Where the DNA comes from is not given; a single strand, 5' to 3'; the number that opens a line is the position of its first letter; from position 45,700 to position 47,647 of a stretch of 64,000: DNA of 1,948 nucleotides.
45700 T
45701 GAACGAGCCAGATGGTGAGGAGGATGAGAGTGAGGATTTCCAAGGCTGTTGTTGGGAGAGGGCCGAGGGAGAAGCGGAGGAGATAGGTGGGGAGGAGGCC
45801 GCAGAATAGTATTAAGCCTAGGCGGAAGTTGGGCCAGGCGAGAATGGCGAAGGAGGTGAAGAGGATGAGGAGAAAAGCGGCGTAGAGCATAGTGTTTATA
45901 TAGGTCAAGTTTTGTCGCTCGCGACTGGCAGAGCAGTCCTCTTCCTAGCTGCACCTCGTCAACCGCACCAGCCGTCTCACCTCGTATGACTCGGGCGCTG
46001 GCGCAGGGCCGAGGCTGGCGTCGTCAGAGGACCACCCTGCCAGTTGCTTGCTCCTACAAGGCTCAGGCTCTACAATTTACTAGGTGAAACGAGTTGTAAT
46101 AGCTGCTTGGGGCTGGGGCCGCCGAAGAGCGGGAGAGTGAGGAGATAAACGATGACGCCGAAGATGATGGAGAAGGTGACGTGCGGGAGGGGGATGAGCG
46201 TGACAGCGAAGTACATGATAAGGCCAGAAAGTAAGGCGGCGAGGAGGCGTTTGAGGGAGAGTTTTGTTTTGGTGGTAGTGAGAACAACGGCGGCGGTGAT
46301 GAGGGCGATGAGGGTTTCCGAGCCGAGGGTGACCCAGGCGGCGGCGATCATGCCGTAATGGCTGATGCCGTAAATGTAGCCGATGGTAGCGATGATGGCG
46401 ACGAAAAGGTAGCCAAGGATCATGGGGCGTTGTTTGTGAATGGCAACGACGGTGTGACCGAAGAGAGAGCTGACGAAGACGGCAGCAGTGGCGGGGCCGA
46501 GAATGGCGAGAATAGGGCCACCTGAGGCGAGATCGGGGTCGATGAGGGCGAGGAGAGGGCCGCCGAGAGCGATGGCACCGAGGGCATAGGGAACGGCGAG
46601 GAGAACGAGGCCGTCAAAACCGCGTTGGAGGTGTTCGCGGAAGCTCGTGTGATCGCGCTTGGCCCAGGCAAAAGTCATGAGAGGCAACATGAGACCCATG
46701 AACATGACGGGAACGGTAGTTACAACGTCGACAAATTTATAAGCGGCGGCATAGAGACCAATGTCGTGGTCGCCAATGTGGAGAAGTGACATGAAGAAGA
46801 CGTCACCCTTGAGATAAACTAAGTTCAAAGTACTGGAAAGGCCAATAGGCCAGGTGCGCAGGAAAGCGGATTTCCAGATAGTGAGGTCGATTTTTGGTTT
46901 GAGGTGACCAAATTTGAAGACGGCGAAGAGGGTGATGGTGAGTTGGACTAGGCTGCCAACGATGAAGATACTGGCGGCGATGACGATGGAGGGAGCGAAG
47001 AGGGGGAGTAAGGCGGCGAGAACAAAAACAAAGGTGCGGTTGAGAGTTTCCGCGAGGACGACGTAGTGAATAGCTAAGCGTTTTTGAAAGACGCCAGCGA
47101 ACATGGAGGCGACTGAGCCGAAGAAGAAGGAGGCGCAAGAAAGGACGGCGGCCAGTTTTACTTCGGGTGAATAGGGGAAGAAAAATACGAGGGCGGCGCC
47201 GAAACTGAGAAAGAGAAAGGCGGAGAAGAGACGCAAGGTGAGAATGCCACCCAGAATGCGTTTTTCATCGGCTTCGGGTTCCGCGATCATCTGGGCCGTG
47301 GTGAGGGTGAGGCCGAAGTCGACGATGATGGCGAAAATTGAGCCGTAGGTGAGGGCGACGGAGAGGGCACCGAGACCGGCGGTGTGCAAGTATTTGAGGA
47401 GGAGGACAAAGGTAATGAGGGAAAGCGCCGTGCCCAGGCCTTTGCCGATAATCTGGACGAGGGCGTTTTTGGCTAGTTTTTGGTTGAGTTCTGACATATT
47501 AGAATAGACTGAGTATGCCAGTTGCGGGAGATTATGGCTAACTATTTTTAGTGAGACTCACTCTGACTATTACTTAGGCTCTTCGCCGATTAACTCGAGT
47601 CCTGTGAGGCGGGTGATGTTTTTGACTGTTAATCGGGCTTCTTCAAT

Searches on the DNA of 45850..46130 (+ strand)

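Call 21: search_rna_families(source=window, start=45850, end=46130, threshold=evalue, max_evalue=10, show_alignments=3)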
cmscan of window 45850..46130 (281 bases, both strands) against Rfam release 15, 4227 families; matches with E-value up to 10: 0.
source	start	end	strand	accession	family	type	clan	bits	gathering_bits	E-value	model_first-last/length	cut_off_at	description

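Call 91: search_dna_similar(query=window:45914-46070:+, collection=plasmids, mode=distant, max_evalue=0.001, max_rows=5)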
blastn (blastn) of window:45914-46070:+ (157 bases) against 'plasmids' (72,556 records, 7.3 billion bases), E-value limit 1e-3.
No match.

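Call 92: search_dna_similar(query=window:45914-46070:+, collection=phages, mode=distant, max_evalue=0.001, max_rows=5)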
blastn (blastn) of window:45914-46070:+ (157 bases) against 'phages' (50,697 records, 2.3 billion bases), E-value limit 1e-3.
No match.

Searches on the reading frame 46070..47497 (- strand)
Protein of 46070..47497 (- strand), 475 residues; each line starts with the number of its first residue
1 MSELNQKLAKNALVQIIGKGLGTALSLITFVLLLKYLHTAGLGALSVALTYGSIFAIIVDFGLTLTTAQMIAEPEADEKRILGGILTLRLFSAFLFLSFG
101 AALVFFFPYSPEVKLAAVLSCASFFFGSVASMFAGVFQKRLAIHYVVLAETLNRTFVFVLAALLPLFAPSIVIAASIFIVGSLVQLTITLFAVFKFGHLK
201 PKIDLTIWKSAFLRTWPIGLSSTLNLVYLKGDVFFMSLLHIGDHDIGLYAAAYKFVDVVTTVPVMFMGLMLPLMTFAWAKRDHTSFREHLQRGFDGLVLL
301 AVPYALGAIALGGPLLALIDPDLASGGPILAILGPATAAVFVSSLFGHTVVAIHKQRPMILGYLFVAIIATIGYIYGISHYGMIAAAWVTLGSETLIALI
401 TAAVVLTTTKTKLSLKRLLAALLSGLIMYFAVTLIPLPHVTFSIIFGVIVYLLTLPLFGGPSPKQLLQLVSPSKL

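Call 50: search_protein_families(library=pfam, proteins=[window:46070-47497:-], max_evalue=0.001)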
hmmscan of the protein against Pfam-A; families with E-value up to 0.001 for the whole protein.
window:46070-47497:- (475 aa): 1 family
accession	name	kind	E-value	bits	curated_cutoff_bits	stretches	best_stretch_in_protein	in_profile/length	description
PF01943.22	Polysacc_synt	-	2.5e-21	76.8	28.2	1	8-274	1-270/274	Polysaccharide biosynthesis protein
